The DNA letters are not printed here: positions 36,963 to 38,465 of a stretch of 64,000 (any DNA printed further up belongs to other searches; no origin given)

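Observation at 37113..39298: Coupled class I isoprenoid synthase-like and exported DxDD class II cyclase-like gene pair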

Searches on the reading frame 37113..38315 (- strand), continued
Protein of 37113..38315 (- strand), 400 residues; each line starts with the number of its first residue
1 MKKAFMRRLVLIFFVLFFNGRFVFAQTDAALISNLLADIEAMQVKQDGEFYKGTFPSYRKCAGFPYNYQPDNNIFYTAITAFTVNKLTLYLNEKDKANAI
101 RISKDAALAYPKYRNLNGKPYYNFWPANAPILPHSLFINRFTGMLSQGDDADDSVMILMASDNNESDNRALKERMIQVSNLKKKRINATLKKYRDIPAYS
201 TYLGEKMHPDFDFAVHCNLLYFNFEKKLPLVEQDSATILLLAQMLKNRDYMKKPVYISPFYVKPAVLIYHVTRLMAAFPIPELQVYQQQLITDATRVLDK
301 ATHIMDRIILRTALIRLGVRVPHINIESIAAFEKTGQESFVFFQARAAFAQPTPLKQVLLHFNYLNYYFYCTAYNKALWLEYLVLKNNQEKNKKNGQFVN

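Call 46: list_cluster_members(proteins=[P0248, P0264, P0276, P0283, P0305, P0312, P0331, P0341, P0361, P0366])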
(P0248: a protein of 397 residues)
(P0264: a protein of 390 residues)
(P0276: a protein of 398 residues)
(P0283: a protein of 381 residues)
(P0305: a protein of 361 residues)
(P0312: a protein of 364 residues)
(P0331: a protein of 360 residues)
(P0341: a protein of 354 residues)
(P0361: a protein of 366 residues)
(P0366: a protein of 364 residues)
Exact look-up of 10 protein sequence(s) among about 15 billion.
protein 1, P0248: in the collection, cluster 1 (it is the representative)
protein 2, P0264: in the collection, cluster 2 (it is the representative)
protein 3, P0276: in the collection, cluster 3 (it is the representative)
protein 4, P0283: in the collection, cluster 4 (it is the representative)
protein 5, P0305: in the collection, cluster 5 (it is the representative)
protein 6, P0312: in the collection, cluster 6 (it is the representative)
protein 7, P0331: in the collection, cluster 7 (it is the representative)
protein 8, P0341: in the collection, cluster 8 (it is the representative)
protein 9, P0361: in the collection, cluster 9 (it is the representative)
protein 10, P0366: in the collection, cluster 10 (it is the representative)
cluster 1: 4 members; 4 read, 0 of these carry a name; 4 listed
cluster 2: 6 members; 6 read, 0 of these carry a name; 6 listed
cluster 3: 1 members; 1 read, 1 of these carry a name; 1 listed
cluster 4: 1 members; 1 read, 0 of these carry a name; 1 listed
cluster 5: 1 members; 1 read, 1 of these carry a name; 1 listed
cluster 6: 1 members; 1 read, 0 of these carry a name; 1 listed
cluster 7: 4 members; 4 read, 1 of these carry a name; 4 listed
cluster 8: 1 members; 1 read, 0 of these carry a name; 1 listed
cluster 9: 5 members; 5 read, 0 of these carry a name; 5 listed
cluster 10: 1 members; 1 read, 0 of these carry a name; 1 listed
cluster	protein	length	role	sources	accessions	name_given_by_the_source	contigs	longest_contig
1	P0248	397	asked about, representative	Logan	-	-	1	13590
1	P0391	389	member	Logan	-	-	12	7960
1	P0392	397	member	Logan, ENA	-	-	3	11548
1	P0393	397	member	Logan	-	-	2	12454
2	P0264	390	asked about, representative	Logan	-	-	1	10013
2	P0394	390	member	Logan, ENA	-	-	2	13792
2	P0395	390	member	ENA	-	-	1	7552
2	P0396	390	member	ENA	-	-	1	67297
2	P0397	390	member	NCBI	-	-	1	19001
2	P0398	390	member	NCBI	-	-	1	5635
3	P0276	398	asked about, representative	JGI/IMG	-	hypothetical protein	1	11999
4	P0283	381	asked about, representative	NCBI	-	-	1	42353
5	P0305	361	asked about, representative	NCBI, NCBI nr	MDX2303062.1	MAG: hypothetical protein NW226_09690 [Microscillaceae bacterium] | hypothetical protein [Microscillaceae bacterium]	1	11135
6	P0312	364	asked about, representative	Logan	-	-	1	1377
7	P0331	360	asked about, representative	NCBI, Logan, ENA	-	-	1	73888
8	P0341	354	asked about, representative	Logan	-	-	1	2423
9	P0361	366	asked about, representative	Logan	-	-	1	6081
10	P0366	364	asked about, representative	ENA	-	-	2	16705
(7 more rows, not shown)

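Call 47: find_encoding_contigs(protein=P0396, flank=7000, max_places=2)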
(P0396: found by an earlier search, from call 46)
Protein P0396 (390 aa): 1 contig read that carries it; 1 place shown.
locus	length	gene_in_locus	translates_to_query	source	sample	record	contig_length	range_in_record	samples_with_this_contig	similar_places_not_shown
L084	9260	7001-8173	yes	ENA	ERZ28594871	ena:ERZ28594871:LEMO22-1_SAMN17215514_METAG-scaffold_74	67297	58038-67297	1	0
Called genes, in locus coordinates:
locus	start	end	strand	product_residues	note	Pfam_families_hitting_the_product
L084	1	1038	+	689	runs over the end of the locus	PF00989:PAS (faint), PF08448:PAS_4 (weak), PF13426:PAS_9 (weak), PF00512:HisKA, PF02518:HATPase_c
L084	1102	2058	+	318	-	PF00248:Aldo_ket_red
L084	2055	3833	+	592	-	PF00654:Voltage_CLC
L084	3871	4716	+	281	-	PF00520:Ion_trans, PF07885:Ion_trans_2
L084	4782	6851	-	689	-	PF17804:TSP_NTD, PF00595:PDZ (weak), PF17820:PDZ_6 (weak), PF03572:Peptidase_S41, PF11818:DUF3340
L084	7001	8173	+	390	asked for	-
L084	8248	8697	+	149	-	PF00072:Response_reg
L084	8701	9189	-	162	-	-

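Call 48: find_encoding_contigs(protein=P0283, flank=7000, max_places=2)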
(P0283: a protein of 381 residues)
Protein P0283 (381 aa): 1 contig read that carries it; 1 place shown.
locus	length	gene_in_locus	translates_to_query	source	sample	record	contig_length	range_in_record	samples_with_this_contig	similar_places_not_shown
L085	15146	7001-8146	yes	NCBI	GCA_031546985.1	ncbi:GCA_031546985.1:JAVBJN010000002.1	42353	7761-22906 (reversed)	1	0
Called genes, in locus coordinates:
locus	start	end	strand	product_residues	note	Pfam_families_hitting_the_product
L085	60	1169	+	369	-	PF06580:His_kinase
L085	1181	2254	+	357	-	PF06580:His_kinase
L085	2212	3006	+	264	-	PF00072:Response_reg, PF04397:LytTR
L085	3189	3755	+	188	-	-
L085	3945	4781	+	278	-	PF00582:Usp (faint)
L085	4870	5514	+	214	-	-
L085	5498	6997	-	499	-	PF00083:Sugar_tr, PF07690:MFS_1, PF12832:MFS_1_like (faint), PF00083:Sugar_tr, PF07690:MFS_1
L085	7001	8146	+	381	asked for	-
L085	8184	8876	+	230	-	PF05118:Asp_Arg_Hydrox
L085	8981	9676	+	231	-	-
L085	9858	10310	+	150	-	-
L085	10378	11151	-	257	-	PF23441:SDR (faint), PF00106:adh_short, PF08659:KR, PF13561:adh_short_C2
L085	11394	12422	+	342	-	PF07224:Chlorophyllase (faint), PF20434:BD-FAE, PF07859:Abhydrolase_3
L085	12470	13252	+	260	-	PF12697:Abhydrolase_6, PF00326:Peptidase_S9 (faint)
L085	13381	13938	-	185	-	PF13302:Acetyltransf_3, PF13420:Acetyltransf_4, PF00583:Acetyltransf_1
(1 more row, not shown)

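Call 49: find_encoding_contigs(protein=P0331, flank=7000, max_places=2)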
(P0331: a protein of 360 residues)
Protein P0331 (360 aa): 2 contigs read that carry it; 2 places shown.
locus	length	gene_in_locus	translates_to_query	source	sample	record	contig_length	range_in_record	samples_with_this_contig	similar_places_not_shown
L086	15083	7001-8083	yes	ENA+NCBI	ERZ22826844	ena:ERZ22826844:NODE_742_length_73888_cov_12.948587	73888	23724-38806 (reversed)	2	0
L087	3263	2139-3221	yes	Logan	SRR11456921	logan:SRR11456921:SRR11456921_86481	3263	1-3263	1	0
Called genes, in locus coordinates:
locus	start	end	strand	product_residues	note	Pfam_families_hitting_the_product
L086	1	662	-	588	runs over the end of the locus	PF10088:DUF2326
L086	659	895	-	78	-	PF20295:MC8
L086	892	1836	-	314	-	PF20279:CTD12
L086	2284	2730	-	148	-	PF00583:Acetyltransf_1, PF13673:Acetyltransf_10, PF13508:Acetyltransf_7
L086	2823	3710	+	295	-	PF04116:FA_hydroxylase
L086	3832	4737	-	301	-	-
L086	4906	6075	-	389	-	PF03738:GSP_synth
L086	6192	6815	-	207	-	PF26303:UPF0323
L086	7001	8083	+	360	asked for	-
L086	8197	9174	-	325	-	PF00890:FAD_binding_2 (weak), PF01266:DAO (faint), PF03486:HI0933_like (faint), PF07992:Pyr_redox_2, PF12831:FAD_oxidored (faint), PF13738:Pyr_redox_3, PF00743:FMO-like (faint), PF00070:Pyr_redox (weak)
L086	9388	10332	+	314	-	PF01978:TrmB (weak), PF12802:MarR_2, PF01047:MarR, PF13673:Acetyltransf_10 (weak), PF00583:Acetyltransf_1, PF13508:Acetyltransf_7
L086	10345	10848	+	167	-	PF00583:Acetyltransf_1, PF13302:Acetyltransf_3 (weak), PF13508:Acetyltransf_7, PF13673:Acetyltransf_10 (weak), PF08445:FR47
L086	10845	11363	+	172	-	PF13302:Acetyltransf_3 (weak), PF00583:Acetyltransf_1, PF13673:Acetyltransf_10, PF13508:Acetyltransf_7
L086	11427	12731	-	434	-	PF00144:Beta-lactamase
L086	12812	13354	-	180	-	PF11716:MDMPI_N (weak), PF12867:DinB_2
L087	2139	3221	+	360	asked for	-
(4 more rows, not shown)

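Call 50: find_encoding_contigs(protein=P0366, flank=7000, max_places=2)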
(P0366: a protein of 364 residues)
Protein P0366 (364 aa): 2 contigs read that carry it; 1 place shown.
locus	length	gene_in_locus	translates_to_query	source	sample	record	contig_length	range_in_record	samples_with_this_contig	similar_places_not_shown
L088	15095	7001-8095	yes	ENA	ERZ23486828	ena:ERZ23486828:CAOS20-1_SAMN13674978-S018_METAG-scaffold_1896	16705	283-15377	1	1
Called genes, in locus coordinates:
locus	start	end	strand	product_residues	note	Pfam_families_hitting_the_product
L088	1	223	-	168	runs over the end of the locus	?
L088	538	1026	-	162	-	PF13174:TPR_6 (faint), PF13432:TPR_16 (faint), PF14559:TPR_19 (faint), PF13431:TPR_17 (faint), PF00515:TPR_1 (faint), PF07719:TPR_2 (faint), PF13181:TPR_8 (faint), PF13414:TPR_11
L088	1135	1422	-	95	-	PF00216:Bac_DNA_binding, PF18291:HU-HIG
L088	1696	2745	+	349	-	PF00730:HhH-GPD, PF00633:HHH (faint), PF14815:NUDIX_4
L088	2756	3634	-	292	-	PF13568:OMP_b-brl_2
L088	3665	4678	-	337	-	-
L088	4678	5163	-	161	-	PF04542:Sigma70_r2, PF08281:Sigma70_r4_2, PF04545:Sigma70_r4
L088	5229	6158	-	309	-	PF00892:EamA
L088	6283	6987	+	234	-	PF02463:SMC_N (faint), PF00005:ABC_tran, PF13304:AAA_21 (faint)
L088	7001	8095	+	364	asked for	-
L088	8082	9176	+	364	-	PF01757:Acyl_transf_3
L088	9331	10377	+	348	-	PF04245:NA37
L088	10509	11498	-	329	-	-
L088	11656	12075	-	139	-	PF01042:Ribonuc_L-PSP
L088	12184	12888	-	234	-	PF00106:adh_short, PF13561:adh_short_C2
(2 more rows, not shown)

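Call 60: find_homologous_proteins(query=L073:5046-5966:+, max_evalue=0.001)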
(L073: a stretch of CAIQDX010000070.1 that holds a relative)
Query L073:5046-5966:+ (307 aa): 99 proteins with E <= 0.001 among 946 candidates.
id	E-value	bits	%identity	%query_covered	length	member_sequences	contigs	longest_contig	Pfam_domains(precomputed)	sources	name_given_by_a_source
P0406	4.5e-199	678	100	100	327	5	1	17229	-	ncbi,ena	-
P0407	1.1e-157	542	82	94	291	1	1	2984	-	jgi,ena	-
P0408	2.9e-144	498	72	100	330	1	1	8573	-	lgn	-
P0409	4.6e-142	491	70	100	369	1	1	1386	-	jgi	-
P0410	9.7e-142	490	71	100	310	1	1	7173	-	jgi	-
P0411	3.7e-141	488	70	100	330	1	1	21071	-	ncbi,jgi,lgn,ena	jgi:hypothetical protein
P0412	7.2e-138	477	68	100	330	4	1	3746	-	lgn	-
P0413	2.7e-134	465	69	100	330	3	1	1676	-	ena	-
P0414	2.7e-133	462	68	100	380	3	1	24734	-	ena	-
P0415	7.8e-133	461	67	100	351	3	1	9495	-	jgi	jgi:hypothetical protein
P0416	1.5e-131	456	67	100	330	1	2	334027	-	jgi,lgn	jgi:hypothetical protein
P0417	8.1e-131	454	67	99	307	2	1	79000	-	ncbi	-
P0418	2.5e-130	452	66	100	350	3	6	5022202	-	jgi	jgi:hypothetical protein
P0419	7.2e-130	451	66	100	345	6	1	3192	-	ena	-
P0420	7.7e-130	451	66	100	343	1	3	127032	-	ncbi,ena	-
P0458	2.8e-106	374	55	100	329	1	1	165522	-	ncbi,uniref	ncbi:class 1 isoprenoid biosynthesis enzyme [Parasediminibacterium sp. JCM 36343]|uniref:class 1 iso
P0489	8.6e-81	290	45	99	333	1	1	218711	-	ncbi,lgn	-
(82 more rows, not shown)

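Call 61: find_encoding_contigs(protein=P0458, flank=6000, max_places=2)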
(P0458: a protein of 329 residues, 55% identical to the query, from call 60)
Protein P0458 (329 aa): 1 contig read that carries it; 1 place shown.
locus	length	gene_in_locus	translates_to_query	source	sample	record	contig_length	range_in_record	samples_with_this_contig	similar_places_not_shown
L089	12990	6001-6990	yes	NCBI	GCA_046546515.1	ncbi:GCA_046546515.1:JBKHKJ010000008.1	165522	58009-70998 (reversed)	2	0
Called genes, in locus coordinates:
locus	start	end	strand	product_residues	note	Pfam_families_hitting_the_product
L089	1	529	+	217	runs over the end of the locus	PF14681:UPRTase, PF00156:Pribosyltran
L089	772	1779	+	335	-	PF11751:PorP_SprF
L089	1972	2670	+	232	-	PF00574:CLP_protease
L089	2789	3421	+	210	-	PF00574:CLP_protease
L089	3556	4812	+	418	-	PF06689:zf-C4_ClpX, PF00493:MCM (weak), PF07724:AAA_2, PF07728:AAA_5 (weak), PF13401:AAA_22 (faint), PF00004:AAA, PF10431:ClpB_D2-small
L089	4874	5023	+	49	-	-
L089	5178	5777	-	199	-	PF00677:Lum_binding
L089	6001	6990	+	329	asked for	-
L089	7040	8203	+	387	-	PF13562:NTP_transf_4, PF00132:Hexapep (faint)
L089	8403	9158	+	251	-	PF00121:TIM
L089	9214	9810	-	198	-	-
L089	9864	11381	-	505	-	-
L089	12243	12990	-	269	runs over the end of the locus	PF00005:ABC_tran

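Call 62: find_encoding_contigs(protein=P0489, flank=6000, max_places=2)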
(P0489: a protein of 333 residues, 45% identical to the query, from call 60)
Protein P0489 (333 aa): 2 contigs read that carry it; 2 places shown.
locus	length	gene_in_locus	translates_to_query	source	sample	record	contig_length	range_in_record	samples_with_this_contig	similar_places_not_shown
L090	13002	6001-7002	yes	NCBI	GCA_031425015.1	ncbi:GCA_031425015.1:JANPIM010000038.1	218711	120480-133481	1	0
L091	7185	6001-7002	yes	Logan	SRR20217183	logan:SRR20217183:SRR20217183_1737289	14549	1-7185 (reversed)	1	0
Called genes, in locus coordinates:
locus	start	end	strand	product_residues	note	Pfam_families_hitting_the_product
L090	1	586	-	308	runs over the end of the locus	PF02729:OTCace_N, PF00185:OTCace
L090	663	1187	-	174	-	PF00156:Pribosyltran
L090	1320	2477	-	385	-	PF07690:MFS_1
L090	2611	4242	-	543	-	PF00171:Aldedh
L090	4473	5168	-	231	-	PF11750:DUF3307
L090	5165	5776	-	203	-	PF16264:SatD (weak)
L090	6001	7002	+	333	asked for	-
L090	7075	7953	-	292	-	PF03462:PCRF, PF00472:RF-1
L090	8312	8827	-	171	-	-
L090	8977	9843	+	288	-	-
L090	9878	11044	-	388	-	PF01790:LGT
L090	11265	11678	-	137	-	PF06491:Disulph_isomer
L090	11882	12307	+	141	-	PF00011:HSP20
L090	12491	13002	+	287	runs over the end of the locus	PF01963:TraB_PrgY_gumN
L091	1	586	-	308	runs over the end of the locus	PF02729:OTCace_N, PF00185:OTCace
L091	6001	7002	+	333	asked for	-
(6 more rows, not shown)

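Call 83: list_cluster_members(proteins=[P0243, P0250, P0257, P0268, P0270, P0296, P0321, P0346, P0386, P0318])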
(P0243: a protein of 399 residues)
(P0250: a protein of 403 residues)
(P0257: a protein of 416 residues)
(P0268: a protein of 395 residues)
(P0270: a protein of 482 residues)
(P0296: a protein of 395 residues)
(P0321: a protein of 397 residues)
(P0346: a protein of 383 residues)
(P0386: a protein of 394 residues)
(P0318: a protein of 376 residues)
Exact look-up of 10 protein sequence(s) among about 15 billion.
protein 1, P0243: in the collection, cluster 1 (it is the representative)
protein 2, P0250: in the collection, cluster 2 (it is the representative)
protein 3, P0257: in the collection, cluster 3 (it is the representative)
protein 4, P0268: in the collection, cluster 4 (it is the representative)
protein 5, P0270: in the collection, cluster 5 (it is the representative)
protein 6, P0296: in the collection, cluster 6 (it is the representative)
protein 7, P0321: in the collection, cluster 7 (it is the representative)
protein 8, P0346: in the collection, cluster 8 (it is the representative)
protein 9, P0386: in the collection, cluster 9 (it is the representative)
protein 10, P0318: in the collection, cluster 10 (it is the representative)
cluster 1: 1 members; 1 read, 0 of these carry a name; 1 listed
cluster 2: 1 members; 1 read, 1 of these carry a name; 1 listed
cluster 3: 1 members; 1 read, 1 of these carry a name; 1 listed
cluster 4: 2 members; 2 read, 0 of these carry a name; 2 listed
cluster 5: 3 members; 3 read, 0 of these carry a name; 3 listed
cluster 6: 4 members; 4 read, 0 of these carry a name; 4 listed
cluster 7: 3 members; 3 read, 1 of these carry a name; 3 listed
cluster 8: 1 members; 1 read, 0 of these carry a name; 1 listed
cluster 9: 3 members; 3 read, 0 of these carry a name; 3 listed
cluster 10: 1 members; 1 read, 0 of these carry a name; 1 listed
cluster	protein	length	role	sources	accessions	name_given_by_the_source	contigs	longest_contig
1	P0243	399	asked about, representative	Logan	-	-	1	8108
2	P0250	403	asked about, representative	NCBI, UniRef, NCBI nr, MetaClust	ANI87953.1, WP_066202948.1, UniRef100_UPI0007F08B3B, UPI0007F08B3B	hypothetical protein A9P82_00640 [Arachidicoccus ginsenosidimutans] | hypothetical protein n=1 Tax=Arachidicoccus sp. BS20 TaxID=1850526 RepID=UPI0007F08B3B | hypothetical protein [Arachidicoccus sp. BS20]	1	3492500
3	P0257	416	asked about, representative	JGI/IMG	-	hypothetical protein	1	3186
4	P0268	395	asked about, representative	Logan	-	-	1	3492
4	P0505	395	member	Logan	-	-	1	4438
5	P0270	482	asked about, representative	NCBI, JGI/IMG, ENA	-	-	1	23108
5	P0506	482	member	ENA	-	-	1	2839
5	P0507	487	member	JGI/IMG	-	-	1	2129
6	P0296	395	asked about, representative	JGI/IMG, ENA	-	-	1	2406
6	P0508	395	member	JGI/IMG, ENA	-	-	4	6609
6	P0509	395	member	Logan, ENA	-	-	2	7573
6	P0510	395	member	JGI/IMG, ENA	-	-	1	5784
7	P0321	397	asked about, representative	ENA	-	-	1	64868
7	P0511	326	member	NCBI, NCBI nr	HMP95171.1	MAG TPA: hypothetical protein PKD90_19980, partial [Phnomibacter sp.] | hypothetical protein [Phnomibacter sp.]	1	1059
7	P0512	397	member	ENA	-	-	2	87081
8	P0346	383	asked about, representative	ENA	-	-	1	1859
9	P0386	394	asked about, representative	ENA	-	-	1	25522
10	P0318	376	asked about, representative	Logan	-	-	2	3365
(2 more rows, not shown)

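Call 84: find_encoding_contigs(protein=P0250, flank=8000, max_places=2)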
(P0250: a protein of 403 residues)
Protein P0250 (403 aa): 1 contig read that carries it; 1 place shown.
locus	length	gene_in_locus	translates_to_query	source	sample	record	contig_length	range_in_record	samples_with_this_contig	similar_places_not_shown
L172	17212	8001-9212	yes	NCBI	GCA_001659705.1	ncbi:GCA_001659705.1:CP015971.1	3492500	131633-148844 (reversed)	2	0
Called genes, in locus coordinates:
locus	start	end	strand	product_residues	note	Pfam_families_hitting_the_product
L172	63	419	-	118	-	PF20409:SnoaL_5, PF12680:SnoaL_2 (weak)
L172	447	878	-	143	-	PF08327:AHSA1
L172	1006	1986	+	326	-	PF01965:DJ-1_PfpI, PF12833:HTH_18, PF00165:HTH_AraC (weak)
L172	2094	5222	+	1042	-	PF13802:Gal_mutarotas_2, PF01055:Glyco_hydro_31_2nd, PF21365:Glyco_hydro_31_3rd, PF17137:DUF5110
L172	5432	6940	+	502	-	PF07719:TPR_2 (faint), PF13181:TPR_8 (faint), PF28559:TPR_SusR (faint), PF13424:TPR_12 (weak)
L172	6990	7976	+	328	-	-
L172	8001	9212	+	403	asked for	-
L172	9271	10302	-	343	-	PF00248:Aldo_ket_red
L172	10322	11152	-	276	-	PF01609:DDE_Tnp_1, PF13612:DDE_Tnp_1_3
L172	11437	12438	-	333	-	PF01264:Chorismate_synt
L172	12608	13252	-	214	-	PF00702:Hydrolase, PF13419:HAD_2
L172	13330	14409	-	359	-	PF01791:DeoC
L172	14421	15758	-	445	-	PF00275:EPSP_synthase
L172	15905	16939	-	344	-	PF00465:Fe-ADH (weak), PF01761:DHQ_synthase, PF24621:DHQS_C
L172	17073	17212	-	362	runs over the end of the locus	PF00793:DAHP_synth_1, PF01817:CM_2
